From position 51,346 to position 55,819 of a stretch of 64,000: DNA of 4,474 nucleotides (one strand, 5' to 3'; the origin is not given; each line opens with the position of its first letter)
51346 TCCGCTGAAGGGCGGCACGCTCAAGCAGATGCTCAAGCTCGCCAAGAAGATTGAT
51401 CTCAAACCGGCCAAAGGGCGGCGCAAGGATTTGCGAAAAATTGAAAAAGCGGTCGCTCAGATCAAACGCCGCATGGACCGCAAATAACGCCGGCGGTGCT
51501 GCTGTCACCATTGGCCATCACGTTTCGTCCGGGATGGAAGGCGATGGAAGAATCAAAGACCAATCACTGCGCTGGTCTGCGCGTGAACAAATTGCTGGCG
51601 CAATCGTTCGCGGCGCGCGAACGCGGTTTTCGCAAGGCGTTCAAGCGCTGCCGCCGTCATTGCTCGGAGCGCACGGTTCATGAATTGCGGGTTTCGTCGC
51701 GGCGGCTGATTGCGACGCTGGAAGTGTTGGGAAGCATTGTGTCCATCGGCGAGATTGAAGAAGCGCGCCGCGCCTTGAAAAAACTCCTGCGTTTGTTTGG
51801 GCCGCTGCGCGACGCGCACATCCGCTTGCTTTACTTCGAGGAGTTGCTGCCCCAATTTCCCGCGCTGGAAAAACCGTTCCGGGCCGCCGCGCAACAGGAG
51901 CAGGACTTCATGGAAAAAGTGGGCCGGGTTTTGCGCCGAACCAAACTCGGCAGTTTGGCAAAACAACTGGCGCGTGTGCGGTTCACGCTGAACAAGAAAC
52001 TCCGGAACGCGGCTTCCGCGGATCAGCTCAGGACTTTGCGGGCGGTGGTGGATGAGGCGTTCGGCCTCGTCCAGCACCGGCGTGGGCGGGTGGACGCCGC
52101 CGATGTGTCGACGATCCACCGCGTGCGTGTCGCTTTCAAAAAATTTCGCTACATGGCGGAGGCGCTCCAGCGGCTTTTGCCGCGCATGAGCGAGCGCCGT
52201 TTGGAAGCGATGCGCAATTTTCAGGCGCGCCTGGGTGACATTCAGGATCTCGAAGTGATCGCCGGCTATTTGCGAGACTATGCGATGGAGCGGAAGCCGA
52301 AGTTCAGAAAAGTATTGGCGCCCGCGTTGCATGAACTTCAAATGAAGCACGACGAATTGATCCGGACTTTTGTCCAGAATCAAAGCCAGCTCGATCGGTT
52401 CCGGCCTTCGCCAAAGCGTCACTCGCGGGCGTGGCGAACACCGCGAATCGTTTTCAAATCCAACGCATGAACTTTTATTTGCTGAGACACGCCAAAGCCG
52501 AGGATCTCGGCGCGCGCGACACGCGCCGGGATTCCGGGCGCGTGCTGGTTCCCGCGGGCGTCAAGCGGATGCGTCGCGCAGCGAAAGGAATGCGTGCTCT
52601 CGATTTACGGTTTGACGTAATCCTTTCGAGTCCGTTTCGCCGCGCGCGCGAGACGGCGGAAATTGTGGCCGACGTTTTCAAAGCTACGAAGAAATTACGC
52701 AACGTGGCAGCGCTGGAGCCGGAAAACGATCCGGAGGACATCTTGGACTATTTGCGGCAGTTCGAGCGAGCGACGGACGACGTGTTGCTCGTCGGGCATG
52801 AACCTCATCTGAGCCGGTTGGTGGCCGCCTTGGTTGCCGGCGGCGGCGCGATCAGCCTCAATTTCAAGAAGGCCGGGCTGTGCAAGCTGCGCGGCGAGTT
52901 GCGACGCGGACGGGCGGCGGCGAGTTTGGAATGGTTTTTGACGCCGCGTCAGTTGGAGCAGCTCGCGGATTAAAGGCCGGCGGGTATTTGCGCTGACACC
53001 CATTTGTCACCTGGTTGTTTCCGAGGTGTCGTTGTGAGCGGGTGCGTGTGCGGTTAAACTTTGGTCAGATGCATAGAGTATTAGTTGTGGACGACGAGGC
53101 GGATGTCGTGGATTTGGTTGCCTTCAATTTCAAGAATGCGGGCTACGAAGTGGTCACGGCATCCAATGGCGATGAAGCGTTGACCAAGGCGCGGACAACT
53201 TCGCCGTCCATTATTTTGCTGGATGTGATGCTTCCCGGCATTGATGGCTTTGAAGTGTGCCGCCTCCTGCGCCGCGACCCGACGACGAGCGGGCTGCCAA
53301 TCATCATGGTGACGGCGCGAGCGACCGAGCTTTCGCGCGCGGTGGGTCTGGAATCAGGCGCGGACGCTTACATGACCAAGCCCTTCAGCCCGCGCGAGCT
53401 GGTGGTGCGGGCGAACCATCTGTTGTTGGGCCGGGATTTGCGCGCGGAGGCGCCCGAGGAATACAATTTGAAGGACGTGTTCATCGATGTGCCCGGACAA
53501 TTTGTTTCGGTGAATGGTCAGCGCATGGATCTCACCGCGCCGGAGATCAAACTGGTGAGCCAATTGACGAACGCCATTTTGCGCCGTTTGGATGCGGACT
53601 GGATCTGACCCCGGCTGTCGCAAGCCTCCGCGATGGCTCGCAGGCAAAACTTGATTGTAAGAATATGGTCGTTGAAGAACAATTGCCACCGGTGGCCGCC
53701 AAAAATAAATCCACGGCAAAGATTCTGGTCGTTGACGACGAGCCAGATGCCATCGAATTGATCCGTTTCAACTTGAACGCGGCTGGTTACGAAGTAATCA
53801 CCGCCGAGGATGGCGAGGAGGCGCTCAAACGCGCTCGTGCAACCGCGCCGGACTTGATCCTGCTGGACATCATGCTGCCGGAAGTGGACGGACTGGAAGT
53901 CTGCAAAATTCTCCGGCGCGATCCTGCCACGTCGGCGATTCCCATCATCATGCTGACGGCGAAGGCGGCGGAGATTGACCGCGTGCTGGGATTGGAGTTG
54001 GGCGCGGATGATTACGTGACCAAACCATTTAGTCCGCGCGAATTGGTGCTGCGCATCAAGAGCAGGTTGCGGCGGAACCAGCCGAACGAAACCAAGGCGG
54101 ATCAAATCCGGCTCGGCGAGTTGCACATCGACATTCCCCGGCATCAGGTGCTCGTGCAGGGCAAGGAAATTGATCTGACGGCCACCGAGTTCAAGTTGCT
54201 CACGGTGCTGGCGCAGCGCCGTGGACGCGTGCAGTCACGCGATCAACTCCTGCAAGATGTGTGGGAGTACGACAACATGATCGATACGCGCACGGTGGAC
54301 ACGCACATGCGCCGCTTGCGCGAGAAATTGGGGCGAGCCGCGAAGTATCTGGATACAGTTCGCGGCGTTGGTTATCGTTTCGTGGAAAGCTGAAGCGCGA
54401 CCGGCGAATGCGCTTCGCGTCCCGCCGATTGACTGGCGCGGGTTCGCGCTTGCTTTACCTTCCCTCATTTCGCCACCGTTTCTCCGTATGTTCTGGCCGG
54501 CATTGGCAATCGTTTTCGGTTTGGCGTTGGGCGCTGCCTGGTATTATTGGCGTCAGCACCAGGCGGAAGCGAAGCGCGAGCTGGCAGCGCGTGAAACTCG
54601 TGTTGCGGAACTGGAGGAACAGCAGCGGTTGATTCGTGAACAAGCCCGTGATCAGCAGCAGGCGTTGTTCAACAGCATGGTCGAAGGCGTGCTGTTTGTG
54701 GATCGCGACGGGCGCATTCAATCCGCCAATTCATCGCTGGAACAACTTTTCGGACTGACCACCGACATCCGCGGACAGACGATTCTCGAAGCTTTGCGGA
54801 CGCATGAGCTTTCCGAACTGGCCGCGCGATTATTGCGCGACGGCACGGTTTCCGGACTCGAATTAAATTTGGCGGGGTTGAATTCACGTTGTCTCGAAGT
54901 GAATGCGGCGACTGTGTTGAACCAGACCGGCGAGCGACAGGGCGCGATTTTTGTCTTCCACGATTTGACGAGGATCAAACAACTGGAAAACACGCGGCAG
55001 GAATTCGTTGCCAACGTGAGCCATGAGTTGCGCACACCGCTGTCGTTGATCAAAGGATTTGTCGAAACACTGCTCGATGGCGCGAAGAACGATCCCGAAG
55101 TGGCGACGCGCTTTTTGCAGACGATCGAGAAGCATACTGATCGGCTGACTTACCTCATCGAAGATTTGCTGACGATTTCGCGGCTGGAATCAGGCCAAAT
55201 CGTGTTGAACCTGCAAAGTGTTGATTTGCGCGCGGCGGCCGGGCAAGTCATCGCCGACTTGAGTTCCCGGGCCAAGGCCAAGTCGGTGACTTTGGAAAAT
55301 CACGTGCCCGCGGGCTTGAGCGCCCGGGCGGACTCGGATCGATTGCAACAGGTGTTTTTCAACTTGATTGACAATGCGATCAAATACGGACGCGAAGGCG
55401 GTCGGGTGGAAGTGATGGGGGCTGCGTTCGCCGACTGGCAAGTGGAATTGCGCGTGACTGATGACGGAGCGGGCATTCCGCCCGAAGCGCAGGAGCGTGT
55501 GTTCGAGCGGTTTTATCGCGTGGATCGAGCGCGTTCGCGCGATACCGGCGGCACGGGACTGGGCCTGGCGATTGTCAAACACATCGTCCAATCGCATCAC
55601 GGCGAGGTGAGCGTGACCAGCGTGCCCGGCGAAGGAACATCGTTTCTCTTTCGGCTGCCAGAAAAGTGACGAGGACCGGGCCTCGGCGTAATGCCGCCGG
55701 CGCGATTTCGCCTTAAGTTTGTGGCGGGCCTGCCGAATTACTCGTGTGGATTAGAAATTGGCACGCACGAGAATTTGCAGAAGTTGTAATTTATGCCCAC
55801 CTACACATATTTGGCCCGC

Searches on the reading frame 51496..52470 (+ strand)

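Call 23: search_protein_families(library=pfam, proteins=[window:51496-52470:+])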
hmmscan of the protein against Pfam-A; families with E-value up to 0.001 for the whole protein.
window:51496-52470:+ (324 aa): 1 family
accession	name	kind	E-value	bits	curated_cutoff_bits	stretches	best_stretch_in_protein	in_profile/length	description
PF05235.19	CHAD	-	1.6e-25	90.8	25.6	1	51-259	16-227/228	CHAD domain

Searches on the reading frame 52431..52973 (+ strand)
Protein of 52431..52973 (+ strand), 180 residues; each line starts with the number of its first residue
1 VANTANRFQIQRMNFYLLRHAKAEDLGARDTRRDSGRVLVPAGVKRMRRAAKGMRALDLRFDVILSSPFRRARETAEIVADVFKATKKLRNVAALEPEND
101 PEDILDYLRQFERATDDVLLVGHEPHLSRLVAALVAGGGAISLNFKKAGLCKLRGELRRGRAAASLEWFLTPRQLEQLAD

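Call 23: search_protein_families(library=pfam, proteins=[window:52431-52973:+])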
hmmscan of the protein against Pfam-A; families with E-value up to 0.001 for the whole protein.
window:52431-52973:+ (180 aa): 1 family
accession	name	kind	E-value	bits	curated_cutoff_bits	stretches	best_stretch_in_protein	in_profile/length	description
PF00300.27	His_Phos_1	-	9.3e-10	38.9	21.7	1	15-84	1-68/194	Histidine phosphatase superfamily (branch 1)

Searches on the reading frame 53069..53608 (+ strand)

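Call 23: search_protein_families(library=pfam, proteins=[window:53069-53608:+])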
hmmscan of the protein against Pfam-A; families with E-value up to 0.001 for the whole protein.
window:53069-53608:+ (179 aa): 1 family
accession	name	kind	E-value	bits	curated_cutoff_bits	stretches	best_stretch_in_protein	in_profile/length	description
PF00072.30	Response_reg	-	2.8e-27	95.5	30.2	1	4-114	1-109/111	Response regulator receiver domain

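Call 24: search_protein_families(library=ncbifam, proteins=[window:53069-53608:+])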
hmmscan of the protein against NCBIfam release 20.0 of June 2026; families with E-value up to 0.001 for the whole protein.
window:53069-53608:+ (179 aa): 96 families (the best 25 are shown)
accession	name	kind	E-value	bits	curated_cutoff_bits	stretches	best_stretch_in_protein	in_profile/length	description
TIGR02154.1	PhoB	equivalog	1.2e-43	149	296.2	1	2-167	3-167/226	phosphate regulon transcriptional regulator PhoB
NF040534.1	resp_reg_YycF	equivalog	8e-40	136.5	340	1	3-169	2-170/231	response regulator YycF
NF040689.1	MtrAB_MtrA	equivalog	4.3e-39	134.1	300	1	4-168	1-160/219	MtrAB system response regulator MtrA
NF008296.0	PRK11083.1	equivalog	1.8e-38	132.2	273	1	2-168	4-167/228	two-component system response regulator CreB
NF053854.1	RespRegPhoBBctds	equivalog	3.7e-37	127.9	270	1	4-168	1-169/225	two-component system response regulator PhoB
NF007982.1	PRK10710.1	equivalog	7e-37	127.2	380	1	2-168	8-169/235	envelope stress response regulator BaeR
NF045944.1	ResRegRpaBCyano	equivalog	1.7e-36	125.7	330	1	5-167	1-166/229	response regulator transcription factor RpaB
NF007135.0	PRK09581.1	equivalog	3.6e-33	115.1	474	1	2-118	3-119/457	PleD family two-component system response regulator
NF033120.0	vanR_FM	exception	4.5e-31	108.3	460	1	4-164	6-167/231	vancomycin resistance response regulator transcription factor, VanR-F/VanR-M family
NF033117.2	vanR_ACDEGLN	exception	4.7e-31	108.1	350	1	4-164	1-163/226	VanR-ABDEGLN family response regulator transcription factor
NF041733.1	resp_reg_CseB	equivalog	8.1e-31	107.1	350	1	3-169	2-174/228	two-component system response regulator CseB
NF007005.1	PRK09468.1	equivalog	1e-30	107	331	1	2-164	4-169/237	osmolarity response regulator transcription factor OmpR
NF007546.0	PRK10161.1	equivalog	6.3e-30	104.4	471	1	2-163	3-163/229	phosphate response regulator transcription factor PhoB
NF008034.0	PRK10766.1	equivalog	2.4e-29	102.5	275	1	2-163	3-161/231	two-component system response regulator TorR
TIGR01387.1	cztR_silR_copR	subfamily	3.9e-28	98.6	279.2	1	4-167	1-160/218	heavy metal response regulator transcription factor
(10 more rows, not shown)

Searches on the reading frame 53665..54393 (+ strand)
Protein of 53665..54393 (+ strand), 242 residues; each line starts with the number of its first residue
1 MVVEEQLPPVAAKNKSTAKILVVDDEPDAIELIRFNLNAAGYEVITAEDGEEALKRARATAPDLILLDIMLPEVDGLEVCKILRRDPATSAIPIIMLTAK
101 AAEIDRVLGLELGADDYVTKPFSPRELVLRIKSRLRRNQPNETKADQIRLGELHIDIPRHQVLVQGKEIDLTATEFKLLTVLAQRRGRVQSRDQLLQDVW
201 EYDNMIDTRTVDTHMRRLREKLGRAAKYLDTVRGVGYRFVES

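Call 4: search_protein_families(library=pfam, proteins=[window:53665-54393:+])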
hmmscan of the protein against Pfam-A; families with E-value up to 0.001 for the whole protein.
window:53665-54393:+ (242 aa): 2 families
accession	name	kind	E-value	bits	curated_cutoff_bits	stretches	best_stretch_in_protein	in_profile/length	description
PF00072.30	Response_reg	-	7.1e-32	110.3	30.2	1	20-131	1-110/111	Response regulator receiver domain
PF00486.34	Trans_reg_C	-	6.9e-28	97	26.2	1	166-239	1-77/77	Transcriptional regulatory protein, C terminal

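Call 24: search_protein_families(library=ncbifam, proteins=[window:53665-54393:+])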
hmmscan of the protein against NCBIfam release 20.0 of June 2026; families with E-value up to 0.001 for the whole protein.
window:53665-54393:+ (242 aa): 104 families (the best 25 are shown)
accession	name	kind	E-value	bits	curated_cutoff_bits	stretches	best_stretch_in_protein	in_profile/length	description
TIGR02154.1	PhoB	equivalog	1.9e-80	269.4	296.2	1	17-239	2-225/226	phosphate regulon transcriptional regulator PhoB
NF040534.1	resp_reg_YycF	equivalog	8e-73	244.5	340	1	19-238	2-226/231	response regulator YycF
NF040689.1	MtrAB_MtrA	equivalog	4.4e-71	238.7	300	1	20-238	1-217/219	MtrAB system response regulator MtrA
NF053854.1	RespRegPhoBBctds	equivalog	1.5e-70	237.1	270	1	20-239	1-224/225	two-component system response regulator PhoB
NF045944.1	ResRegRpaBCyano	equivalog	9.7e-68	228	330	1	21-239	1-227/229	response regulator transcription factor RpaB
NF008296.0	PRK11083.1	equivalog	8.2e-65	218.4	273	1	17-239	3-225/228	two-component system response regulator CreB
NF007982.1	PRK10710.1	equivalog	1e-64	218.4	380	1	14-239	4-227/235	envelope stress response regulator BaeR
NF041733.1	resp_reg_CseB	equivalog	4.9e-62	209.3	350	1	19-240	2-227/228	two-component system response regulator CseB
NF033117.2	vanR_ACDEGLN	exception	1.1e-59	201.7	350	1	20-238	1-224/226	VanR-ABDEGLN family response regulator transcription factor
NF007546.0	PRK10161.1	equivalog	1.7e-58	197.9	471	1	18-240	3-226/229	phosphate response regulator transcription factor PhoB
NF033120.0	vanR_FM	exception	1.7e-54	184.9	460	1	19-239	5-229/231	vancomycin resistance response regulator transcription factor, VanR-F/VanR-M family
TIGR01387.1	cztR_silR_copR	subfamily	3.3e-53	180.5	279.2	1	20-238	1-217/218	heavy metal response regulator transcription factor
NF007005.1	PRK09468.1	equivalog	8.2e-51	172.7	331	1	16-240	2-232/237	osmolarity response regulator transcription factor OmpR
NF008199.0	PRK10955.1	equivalog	1.2e-50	172.6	341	1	18-240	2-229/232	envelope stress response regulator transcription factor CpxR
NF008034.0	PRK10766.1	equivalog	1.9e-48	165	275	1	18-239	3-226/231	two-component system response regulator TorR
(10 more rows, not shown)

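Call 38: search_solved_structures(query=window:53665-54393:+, max_evalue=1e-20, show_alignments=0)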
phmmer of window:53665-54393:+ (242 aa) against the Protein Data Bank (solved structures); distinct sequences matched with E-value up to 1e-20: 66 (the best 60 are shown).
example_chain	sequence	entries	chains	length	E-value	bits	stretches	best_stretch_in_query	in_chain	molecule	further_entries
2gwr_A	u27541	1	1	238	7.2e-57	195.9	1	18-238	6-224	DNA-binding response regulator mtrA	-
4b09_A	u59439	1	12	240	6.2e-54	186.3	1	15-239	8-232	TRANSCRIPTIONAL REGULATORY PROTEIN BAER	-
2oqr_A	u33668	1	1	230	1.8e-51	178.2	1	18-239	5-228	Sensory transduction protein regX3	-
1ys6_A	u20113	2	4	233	1.5e-50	175.2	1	17-237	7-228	Transcriptional regulatory protein prrA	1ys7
9dvt_R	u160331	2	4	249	6.3e-47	163.4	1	19-238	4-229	DNA-binding dual master transcriptional regulator RpaA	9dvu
9ji3_J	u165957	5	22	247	3.4e-46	161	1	16-239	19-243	DNA-binding response regulator | Possible two component system response transcriptional positive regulator PhoP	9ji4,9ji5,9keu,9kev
3r0j_A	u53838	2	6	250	3.5e-46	160.9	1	16-239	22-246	POSSIBLE TWO COMPONENT SYSTEM RESPONSE TRANSCRIPTIONAL POSITIVE REGULATOR PHOP | Response regulator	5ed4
1mvo_A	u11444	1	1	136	4.2e-44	154.2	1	18-141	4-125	PhoP response regulator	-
1nxo_A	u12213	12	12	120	4.1e-41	144.4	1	19-139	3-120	DNA-binding response regulator | Response regulator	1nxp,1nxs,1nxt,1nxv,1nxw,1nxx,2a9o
9ket_J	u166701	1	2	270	1.2e-40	142.8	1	56-239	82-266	Possible two component system response transcriptional positive regulator PhoP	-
6eb7_A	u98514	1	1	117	3.7e-40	141.3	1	19-137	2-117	DNA-binding response regulator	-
1kgs_A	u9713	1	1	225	1.9e-39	139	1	18-237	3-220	DNA BINDING RESPONSE REGULATOR D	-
8fk2_A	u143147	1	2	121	2.1e-39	138.8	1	19-139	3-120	Putative response regulator CovR VicR-like protein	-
7e1b_A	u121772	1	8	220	5.3e-39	137.5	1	20-239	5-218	DNA-binding response regulator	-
2zwm_A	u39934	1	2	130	1.2e-38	136.4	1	18-138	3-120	Transcriptional regulatory protein yycF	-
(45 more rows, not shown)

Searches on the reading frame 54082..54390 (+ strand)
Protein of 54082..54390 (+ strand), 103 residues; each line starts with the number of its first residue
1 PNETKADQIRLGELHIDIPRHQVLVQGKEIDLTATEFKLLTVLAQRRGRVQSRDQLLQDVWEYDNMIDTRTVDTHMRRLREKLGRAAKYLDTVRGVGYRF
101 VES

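Call 39: search_solved_structures(query=window:54082-54390:+, max_evalue=0.00001, show_alignments=0)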
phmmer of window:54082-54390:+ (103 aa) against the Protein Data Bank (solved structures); distinct sequences matched with E-value up to 0.00001: 64 (the best 60 are shown).
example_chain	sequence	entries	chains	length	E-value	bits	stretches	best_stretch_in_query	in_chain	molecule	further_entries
8hml_A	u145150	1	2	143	1.3e-21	79.9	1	6-102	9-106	DNA-binding response OmpR family regulator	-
8hih_O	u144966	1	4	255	2.1e-21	79.3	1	7-101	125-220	Transcriptional regulatory protein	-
8hig_A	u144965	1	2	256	7.4e-21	77.5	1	9-102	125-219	DNA-binding response OmpR family regulator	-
7e92_A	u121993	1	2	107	1.9e-20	76.2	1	3-100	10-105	DNA-binding response regulator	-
7e1d_B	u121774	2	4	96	5e-20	74.8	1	6-100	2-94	DNA-binding response regulator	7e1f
7e1b_A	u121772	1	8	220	1.1e-19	73.7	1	3-100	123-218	DNA-binding response regulator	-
2gwr_A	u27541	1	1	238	4.8e-18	68.5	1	4-99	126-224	DNA-binding response regulator mtrA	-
1ys6_A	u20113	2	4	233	5.4e-18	68.3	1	5-98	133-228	Transcriptional regulatory protein prrA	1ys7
2hwv_A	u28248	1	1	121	1.1e-17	67.3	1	7-99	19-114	DNA-binding response regulator VicR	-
6kyx_A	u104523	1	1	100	2.1e-17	66.4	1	9-98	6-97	DNA-binding response regulator ArlR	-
6is4_A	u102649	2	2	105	2.7e-17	66.1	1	9-98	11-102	Response regulator ArlR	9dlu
6iju_A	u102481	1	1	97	2.9e-17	66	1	12-98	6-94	DNA-binding response regulator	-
6cqg_A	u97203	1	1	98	1.1e-16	64.1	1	9-99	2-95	DNA-binding response regulator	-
2oqr_A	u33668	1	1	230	6.2e-16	61.7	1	9-100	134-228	Sensory transduction protein regX3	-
5za3_A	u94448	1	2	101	6.5e-16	61.6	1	9-99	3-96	DNA-binding response regulator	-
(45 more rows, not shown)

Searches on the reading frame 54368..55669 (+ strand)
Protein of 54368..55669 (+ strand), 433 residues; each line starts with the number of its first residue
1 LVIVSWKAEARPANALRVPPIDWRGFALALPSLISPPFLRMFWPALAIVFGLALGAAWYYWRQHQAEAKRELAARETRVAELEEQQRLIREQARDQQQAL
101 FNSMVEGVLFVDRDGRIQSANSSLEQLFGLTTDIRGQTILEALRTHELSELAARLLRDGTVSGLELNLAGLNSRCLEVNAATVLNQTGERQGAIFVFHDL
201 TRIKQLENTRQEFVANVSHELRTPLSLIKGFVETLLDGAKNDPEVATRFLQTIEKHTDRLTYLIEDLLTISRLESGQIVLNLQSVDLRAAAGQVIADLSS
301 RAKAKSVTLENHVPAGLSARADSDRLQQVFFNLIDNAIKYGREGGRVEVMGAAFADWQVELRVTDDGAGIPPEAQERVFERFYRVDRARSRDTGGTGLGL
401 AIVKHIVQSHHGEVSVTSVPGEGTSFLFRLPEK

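Call 4: search_protein_families(library=pfam, proteins=[window:54368-55669:+])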
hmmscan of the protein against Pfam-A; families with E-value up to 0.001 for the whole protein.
window:54368-55669:+ (433 aa): 7 families
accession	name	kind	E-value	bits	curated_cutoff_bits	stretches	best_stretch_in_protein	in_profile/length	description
PF02518.31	HATPase_c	-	3.8e-33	114.7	26.4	1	322-432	2-109/111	Histidine kinase-, DNA gyrase B-, and HSP90-like ATPase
PF00512.31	HisKA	-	6.2e-21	74.7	26.9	1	210-276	2-66/66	His Kinase A (phospho-acceptor) domain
PF00989.32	PAS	-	1.6e-09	38.2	22.6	1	98-199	4-112/113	PAS fold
PF08448.16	PAS_4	-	3.8e-09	37.2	23.1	1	101-202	1-107/110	PAS fold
PF13426.13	PAS_9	-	1.3e-07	32.3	27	1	106-201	2-102/103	PAS domain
PF13188.13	PAS_8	-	4.4e-07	30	21.8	1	97-147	3-51/65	PAS domain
PF13581.12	HATPase_c_2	-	2.8e-06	27.8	27.4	1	334-410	40-112/127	Histidine kinase-like ATPase domain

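Call 24: search_protein_families(library=ncbifam, proteins=[window:54368-55669:+])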
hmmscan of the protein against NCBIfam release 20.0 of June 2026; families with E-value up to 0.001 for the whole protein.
window:54368-55669:+ (433 aa): 84 families (the best 25 are shown)
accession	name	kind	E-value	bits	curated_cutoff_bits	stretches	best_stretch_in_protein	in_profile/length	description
NF046044.1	PnpS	equivalog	2.7e-116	388.8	400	1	67-431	27-390/390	two-component system histidine kinase PnpS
NF033092.0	HK_WalK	equivalog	3.5e-92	309.9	725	1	82-431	246-593/594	cell wall metabolism sensor histidine kinase WalK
TIGR02966.1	phoR_proteo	equivalog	4.7e-91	305.3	334.2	1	93-429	4-332/333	phosphate regulon sensor histidine kinase PhoR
NF045911.1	TCSHisKinNblS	equivalog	2.7e-61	207.7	1000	1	81-431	252-619/621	two-component system sensor histidine kinase NblS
NF008235.0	PRK11006.1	equivalog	1.1e-60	205.7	390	1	102-433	105-424/431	phosphate regulon sensor histidine kinase PhoR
NF041735.1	hist_kin_RppB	equivalog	3.3e-59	200.8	400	1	209-431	215-438/438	two-component system sensor histidine kinase RppB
NF033093.1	HK_VicK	exception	5.8e-57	193.3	680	1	64-431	60-434/448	cell wall metabolism sensor histidine kinase VicK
NF040691.1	MtrAB_MtrB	equivalog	2.6e-55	188.4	450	1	198-432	259-492/507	MtrAB system histidine kinase MtrB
NF008468.0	PRK11360.1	equivalog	3.5e-54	184.2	646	1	92-431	265-607/616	two-component system sensor histidine kinase AtoS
NF047874.1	MASE3_PAS_HK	subfamily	1.5e-53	182.6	560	1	80-432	251-625/655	MASE3 domain-containing sensor histidine kinase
NF053855.1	HisKinPhoRBctds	equivalog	1.6e-51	175.5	500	1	198-430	349-581/583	two-component system sensor histidine kinase PhoR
NF006800.0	PRK09303.1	equivalog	1.5e-49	169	342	1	208-431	149-376/383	histidine kinase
NF012163.2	BaeS_SmeS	equivalog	6.4e-49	167.1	500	1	203-428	233-454/457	sensor histidine kinase efflux regulator BaeS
NF008312.0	PRK11100.1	equivalog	4.9e-48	164.1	356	1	211-431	257-473/477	two-component system sensor histidine kinase CreC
TIGR01386.1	cztS_silS_copS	subfamily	8.6e-48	163.4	292.55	1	200-431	231-457/457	heavy metal sensor histidine kinase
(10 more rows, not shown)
